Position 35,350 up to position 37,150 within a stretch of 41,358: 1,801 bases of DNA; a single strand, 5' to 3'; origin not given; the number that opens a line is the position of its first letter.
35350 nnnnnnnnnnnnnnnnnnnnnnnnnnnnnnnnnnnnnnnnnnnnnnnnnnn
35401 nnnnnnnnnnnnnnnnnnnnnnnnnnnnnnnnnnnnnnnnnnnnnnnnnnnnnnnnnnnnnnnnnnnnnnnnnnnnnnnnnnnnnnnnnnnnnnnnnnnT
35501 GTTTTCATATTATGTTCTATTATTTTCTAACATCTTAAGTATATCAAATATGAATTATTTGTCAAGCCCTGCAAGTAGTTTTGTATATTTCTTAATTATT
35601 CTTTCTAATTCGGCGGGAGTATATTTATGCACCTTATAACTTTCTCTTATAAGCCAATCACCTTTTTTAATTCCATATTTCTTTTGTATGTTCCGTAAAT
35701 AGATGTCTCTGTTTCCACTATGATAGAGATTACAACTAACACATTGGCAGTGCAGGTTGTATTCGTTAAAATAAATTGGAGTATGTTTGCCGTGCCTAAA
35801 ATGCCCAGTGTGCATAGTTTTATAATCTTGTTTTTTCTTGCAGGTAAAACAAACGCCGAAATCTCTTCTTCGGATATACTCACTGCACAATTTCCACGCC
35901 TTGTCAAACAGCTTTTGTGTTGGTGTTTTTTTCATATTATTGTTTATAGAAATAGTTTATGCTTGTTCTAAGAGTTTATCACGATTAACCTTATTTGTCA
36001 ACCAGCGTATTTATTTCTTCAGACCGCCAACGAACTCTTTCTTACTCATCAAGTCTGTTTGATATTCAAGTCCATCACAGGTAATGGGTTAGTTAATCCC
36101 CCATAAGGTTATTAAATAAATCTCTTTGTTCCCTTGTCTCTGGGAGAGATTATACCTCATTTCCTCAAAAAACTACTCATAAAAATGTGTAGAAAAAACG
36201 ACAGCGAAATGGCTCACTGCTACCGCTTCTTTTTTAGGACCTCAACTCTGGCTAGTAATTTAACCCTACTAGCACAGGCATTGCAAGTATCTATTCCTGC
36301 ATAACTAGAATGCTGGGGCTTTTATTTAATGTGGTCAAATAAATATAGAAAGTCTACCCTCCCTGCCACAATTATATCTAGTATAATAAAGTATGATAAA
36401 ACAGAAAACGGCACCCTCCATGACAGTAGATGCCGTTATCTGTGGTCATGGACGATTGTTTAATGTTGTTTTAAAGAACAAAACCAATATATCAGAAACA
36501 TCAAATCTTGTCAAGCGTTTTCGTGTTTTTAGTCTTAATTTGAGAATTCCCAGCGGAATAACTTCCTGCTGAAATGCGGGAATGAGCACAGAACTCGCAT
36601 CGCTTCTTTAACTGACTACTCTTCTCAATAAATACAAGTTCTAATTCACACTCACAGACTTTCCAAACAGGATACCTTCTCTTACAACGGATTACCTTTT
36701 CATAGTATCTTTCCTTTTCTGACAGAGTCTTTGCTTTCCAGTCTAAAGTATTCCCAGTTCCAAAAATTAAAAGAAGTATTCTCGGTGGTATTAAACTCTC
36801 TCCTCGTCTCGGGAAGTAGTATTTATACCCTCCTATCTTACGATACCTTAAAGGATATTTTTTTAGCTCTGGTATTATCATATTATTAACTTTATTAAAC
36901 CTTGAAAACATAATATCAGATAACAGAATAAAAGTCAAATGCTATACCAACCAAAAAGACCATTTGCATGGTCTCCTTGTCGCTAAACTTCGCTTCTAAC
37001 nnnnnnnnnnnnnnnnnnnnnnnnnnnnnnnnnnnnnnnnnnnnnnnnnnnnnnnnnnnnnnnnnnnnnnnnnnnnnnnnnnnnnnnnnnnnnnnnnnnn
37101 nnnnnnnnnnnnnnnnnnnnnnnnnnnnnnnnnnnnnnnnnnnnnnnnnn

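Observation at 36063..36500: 440-nt ORF-free locus containing two minus-strand units each bounded by a promoter and a terminator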

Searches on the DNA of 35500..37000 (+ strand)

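Call 7: search_rna_families(source=window, start=35800, end=36700, threshold=evalue, max_evalue=10, show_alignments=3)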
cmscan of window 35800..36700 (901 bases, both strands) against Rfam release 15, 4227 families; matches with E-value up to 10: 4.
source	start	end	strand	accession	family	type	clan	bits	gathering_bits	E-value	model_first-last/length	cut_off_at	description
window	36000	36083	-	RF02408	snoR124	Gene; snRNA; snoRNA; CD-box;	-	22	70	1.2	1-77/77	no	Small nucleolar RNA snoR124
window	35995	36194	+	RF02091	DAOA-AS1_2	Gene; lncRNA;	-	16.6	43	0.21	1-205/205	no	DAOA antisense RNA 1 conserved region 2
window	35827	35934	-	RF02111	IS009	Gene;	-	14.3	117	0.84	1-199/199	no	IS009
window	36322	36390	-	RF01477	rli43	Gene; sRNA;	-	13.2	100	1.6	1-255/255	no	Listeria sRNA rli43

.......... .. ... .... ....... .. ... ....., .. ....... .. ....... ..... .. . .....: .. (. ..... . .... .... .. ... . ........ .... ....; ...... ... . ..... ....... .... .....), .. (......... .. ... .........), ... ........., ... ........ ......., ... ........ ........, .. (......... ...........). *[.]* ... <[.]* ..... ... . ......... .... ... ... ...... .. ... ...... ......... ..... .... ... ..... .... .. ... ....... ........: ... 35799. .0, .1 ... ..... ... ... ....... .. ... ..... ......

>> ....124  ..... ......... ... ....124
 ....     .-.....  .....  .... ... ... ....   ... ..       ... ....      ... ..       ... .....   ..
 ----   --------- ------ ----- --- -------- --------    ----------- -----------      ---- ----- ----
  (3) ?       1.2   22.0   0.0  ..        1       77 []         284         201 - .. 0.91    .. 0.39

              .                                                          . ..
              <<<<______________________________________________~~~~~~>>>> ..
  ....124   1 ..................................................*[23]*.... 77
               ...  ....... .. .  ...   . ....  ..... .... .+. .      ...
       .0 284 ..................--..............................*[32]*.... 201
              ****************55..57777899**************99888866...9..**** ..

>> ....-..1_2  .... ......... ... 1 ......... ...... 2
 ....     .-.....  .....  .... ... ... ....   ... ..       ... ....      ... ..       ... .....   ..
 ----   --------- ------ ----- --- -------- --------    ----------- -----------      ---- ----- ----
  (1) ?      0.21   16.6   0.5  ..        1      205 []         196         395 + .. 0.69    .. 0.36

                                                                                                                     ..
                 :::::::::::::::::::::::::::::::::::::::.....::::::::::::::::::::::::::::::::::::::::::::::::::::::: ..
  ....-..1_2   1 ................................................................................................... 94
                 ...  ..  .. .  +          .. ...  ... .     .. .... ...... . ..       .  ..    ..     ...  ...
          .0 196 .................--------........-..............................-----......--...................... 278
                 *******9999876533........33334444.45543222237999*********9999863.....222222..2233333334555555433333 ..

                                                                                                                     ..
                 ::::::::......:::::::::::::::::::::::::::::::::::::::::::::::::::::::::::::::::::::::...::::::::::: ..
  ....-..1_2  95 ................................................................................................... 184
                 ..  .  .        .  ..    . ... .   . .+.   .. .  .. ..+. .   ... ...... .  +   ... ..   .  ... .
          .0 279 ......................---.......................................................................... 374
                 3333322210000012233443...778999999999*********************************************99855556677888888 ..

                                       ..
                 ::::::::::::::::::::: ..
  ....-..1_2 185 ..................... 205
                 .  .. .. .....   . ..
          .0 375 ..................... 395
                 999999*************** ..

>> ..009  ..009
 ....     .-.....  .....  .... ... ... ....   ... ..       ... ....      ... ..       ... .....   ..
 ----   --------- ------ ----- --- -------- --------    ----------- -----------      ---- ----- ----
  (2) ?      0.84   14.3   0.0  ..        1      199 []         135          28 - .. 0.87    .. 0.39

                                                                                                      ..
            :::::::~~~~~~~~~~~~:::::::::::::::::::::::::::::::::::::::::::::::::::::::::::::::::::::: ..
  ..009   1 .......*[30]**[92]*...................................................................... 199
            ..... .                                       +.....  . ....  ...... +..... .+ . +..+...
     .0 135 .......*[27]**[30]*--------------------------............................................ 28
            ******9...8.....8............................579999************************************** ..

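Call 8: search_dna_similar(query=window:35500-37000:+, collection=phages, mode=distant, max_rows=30)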
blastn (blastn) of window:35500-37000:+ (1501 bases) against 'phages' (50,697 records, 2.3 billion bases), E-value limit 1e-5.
No match.

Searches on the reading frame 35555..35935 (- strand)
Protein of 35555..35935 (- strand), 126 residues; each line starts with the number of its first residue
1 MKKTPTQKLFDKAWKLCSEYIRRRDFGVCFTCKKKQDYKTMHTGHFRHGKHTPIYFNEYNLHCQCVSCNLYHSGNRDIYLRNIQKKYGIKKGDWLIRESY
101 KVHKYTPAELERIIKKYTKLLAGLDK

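Call 9: search_protein_families(library=pfam, proteins=[window:35555-35935:-], max_evalue=0.01)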
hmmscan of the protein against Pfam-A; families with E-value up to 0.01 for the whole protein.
window:35555-35935:- (126 aa): 1 family
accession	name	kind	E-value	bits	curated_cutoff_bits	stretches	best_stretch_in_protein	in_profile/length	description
PF05766.18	NinG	-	6.6e-18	65.7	25.4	1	5-126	71-192/193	Bacteriophage Lambda NinG protein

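Call 10: find_related_loci(query=window:35555-35935:-, collection=viral_contigs, flank=4000)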
Query window:35555-35935:- (126 aa) in viral_contigs; peptide patterns used: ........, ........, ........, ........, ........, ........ (x = any residue, [..] = any of these).
15 stretches matched a pattern; 4 encode a relative of the query (tblastn E <= 1e-3); 4 distinct loci.
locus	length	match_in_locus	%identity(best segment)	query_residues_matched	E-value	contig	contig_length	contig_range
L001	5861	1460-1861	32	2-121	1e-16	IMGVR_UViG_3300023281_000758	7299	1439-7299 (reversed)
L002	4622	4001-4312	31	18-117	2e-12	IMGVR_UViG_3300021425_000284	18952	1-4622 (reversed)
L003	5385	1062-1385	28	15-117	2e-11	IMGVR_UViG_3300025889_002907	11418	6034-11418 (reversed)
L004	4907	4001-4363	30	2-117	2e-10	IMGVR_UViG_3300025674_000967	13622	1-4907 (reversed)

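Call 13: find_encoding_contigs(protein=window:35555-35935:-, flank=3000, max_places=10)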
Protein window:35555-35935:- (126 aa): 24 contigs read that carry it; 4 places shown.
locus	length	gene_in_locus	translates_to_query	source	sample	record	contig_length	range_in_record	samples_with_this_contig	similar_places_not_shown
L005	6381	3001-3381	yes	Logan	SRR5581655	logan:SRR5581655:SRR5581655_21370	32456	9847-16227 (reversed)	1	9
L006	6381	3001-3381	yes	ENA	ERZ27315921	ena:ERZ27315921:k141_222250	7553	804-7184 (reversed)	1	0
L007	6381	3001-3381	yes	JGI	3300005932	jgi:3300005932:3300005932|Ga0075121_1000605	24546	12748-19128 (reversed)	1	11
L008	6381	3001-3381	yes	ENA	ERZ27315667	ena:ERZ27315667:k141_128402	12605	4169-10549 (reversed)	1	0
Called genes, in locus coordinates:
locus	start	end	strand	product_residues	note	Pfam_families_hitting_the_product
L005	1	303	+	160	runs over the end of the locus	-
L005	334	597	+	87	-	-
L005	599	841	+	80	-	-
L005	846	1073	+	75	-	-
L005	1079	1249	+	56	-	-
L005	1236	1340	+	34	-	-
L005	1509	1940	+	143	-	PF18896:SLT_3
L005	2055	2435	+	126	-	-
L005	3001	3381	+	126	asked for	PF05766:NinG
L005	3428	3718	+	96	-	-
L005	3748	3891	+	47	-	-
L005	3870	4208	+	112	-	-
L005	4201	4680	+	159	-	PF04404:ERF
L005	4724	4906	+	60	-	-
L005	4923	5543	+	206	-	-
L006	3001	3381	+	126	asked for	PF05766:NinG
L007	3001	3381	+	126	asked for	PF05766:NinG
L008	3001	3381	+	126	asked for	PF05766:NinG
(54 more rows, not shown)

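Call 18: find_homologous_proteins(query=window:35555-35935:-, max_evalue=1e-10)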
Query window:35555-35935:- (126 aa): 28 proteins with E <= 1e-10 among 30 candidates.
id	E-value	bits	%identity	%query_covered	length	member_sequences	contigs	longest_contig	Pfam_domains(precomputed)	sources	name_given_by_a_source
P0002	2.4e-83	295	100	100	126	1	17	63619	PF05766.19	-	-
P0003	1.7e-50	188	71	93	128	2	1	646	PF05766.19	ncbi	-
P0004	6.4e-50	187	70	98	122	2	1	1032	PF05766.19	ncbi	-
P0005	5.0e-49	184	72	87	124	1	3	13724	PF05766.19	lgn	-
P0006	8.8e-49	183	66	100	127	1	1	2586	PF05766.19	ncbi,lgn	-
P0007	3.9e-47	178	65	98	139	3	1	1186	PF05766.19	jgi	jgi:uncharacterized protein YabN with tetrapyrrole methylase and pyrophosphatase domain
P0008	6.3e-47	177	65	98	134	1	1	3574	PF05766.19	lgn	-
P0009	9.2e-47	176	70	89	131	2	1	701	PF05766.19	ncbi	-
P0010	5.1e-46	174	64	91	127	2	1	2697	PF05766.19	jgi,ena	-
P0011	2.1e-45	172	68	88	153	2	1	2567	PF05766.19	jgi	-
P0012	1.3e-44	169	63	97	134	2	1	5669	PF05766.19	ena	-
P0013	4.3e-44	168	61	97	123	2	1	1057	PF05766.19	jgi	-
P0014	4.8e-44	168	66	90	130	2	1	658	PF05766.19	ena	-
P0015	1.4e-43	166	60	92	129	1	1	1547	PF05766.19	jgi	jgi:hypothetical protein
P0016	2.7e-43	165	62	98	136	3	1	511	PF05766.19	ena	-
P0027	3.0e-35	139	58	91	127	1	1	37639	PF05766.19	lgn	-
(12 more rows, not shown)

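Call 19: find_encoding_contigs(protein=P0005, flank=3000, max_places=3)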
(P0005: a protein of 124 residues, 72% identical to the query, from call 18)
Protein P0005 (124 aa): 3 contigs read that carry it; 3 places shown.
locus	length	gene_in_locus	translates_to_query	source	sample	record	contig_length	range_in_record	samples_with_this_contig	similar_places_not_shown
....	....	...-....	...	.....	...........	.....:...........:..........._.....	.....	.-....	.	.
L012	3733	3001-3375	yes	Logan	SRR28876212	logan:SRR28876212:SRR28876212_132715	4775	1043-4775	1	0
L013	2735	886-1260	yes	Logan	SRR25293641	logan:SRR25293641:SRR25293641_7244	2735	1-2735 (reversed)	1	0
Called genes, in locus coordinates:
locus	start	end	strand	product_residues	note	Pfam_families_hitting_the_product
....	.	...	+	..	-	?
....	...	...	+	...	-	-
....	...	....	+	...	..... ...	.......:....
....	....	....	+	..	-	-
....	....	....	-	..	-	-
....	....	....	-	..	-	-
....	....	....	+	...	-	-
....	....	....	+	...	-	-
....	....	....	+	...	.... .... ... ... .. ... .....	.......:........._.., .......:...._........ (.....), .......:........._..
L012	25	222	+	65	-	-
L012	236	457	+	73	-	-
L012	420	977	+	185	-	PF12705:PDDEXK_1 (weak)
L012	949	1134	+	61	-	-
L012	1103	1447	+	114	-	-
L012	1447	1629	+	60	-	-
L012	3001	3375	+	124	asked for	PF05766:NinG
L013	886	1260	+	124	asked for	PF05766:NinG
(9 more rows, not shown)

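Call 20: find_encoding_contigs(protein=P0027, flank=3000, max_places=3)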
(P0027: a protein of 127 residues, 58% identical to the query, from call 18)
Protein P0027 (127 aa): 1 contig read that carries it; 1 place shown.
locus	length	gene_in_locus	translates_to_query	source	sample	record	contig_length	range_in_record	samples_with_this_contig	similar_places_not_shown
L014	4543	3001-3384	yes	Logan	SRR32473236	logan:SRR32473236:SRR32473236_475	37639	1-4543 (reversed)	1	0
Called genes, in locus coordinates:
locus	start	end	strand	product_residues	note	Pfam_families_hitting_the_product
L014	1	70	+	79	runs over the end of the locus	-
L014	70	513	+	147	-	-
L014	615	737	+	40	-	-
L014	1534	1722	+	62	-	-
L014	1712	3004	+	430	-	PF01170:UPF0020 (faint), PF01555:N6_N4_Mtase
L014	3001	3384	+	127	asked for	PF05766:NinG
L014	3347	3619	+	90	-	-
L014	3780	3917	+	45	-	-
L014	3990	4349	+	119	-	-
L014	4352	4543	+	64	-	?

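Call 21: find_encoding_contigs(protein=P0012, flank=3000, max_places=3)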
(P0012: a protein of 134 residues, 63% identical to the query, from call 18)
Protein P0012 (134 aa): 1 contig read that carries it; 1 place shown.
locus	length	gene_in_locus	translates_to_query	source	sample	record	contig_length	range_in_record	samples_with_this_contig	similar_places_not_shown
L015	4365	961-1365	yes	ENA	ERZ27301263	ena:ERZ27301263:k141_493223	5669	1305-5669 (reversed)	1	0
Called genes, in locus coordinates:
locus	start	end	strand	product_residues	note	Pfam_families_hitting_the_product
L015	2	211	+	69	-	?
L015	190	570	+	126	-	PF18903:DUF5659 (weak)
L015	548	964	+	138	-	-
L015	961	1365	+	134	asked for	PF05766:NinG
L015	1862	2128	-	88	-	-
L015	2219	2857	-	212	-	-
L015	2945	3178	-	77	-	-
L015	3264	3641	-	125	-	-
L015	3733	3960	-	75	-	-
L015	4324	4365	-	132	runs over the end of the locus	PF24692:DUF7659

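Call 32: find_related_loci(query=A2, collection=metagenome_contigs, flank=3000)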
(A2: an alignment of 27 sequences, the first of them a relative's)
Query A2 (126 aa) in metagenome_contigs; peptide patterns used: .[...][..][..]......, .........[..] (x = any residue, [..] = any of these).
600 stretches matched a pattern (row limit reached: there are more); 447 encode a relative of the query (tblastn E <= 1e-3); the best 80 are kept; 80 distinct loci.
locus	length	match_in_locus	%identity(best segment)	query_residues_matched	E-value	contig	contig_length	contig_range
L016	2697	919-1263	64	3-117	4e-49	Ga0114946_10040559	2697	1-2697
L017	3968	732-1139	57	1-126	1e-46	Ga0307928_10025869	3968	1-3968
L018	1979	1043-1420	60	1-117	1e-46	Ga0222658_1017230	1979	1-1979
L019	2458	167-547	61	1-117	1e-45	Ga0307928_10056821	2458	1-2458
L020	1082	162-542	61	1-117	2e-47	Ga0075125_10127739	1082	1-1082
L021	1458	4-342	61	9-121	3e-45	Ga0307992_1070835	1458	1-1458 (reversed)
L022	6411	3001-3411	53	1-121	4e-44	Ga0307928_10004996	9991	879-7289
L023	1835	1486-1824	63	9-121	2e-44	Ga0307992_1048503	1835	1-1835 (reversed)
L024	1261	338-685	59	3-118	2e-44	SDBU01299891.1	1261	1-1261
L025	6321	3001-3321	60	9-115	5e-42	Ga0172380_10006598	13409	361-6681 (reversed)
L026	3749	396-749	51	7-124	2e-40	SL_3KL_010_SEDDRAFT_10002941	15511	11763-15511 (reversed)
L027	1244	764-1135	54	3-126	1e-40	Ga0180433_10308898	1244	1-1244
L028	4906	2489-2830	54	3-121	2e-38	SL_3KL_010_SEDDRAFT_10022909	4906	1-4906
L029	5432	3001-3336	54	8-124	1e-36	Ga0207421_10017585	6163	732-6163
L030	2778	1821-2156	52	8-124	1e-36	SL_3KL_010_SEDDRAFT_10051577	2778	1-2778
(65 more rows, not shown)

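Call 60: find_related_loci(query=A2, collection=viral_contigs, flank=10000)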
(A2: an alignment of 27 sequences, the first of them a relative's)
Query A2 (126 aa) in viral_contigs; peptide patterns used: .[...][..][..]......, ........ (x = any residue, [..] = any of these).
295 stretches matched a pattern; 243 encode a relative of the query (tblastn E <= 1e-3); the best 80 are kept; 80 distinct loci.
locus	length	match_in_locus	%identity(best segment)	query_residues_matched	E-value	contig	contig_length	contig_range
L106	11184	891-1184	63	9-106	3e-39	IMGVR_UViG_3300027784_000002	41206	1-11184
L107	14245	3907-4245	48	1-116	3e-30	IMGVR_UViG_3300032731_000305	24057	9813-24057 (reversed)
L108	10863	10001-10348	48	7-124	3e-27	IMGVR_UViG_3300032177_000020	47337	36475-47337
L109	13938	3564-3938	42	1-121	5e-27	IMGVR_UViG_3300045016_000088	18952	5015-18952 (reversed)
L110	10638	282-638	44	1-121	5e-27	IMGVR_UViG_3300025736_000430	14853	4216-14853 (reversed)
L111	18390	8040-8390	46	3-121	4e-26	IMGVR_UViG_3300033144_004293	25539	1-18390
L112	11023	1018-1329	42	12-117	4e-24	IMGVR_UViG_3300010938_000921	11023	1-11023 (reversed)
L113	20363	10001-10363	42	3-125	6e-24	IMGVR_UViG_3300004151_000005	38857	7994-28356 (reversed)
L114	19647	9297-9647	43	7-121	1e-23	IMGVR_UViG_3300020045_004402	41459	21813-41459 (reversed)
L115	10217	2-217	58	34-105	1e-23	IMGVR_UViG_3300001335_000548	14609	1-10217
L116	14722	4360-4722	42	2-124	2e-22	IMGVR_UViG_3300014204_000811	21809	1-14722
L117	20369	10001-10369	37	1-125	3e-22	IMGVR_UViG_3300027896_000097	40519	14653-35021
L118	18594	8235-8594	39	5-126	3e-22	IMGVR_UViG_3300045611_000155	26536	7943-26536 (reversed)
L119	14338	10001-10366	40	1-124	4e-22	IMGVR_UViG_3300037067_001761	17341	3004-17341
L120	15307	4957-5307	42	7-125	4e-22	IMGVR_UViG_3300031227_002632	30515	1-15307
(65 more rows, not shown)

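Call 65: find_related_loci(query=A2, collection=genome_contigs, flank=3000)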
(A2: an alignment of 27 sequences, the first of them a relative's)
Query A2 (126 aa) in genome_contigs; peptide patterns used: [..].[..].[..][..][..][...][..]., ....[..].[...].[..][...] (x = any residue, [..] = any of these).
36 stretches matched a pattern, but none encodes a relative of the query by tblastn (E <= 1e-3).

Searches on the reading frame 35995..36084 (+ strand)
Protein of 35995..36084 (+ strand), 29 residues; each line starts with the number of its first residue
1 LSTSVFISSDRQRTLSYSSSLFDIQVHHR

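Call 46: search_protein_families(library=phrogs, proteins=[window:35995-36084:+], max_evalue=0.1)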
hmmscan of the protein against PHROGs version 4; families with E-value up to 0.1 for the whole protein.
window:35995-36084:+ (29 aa): 0 families
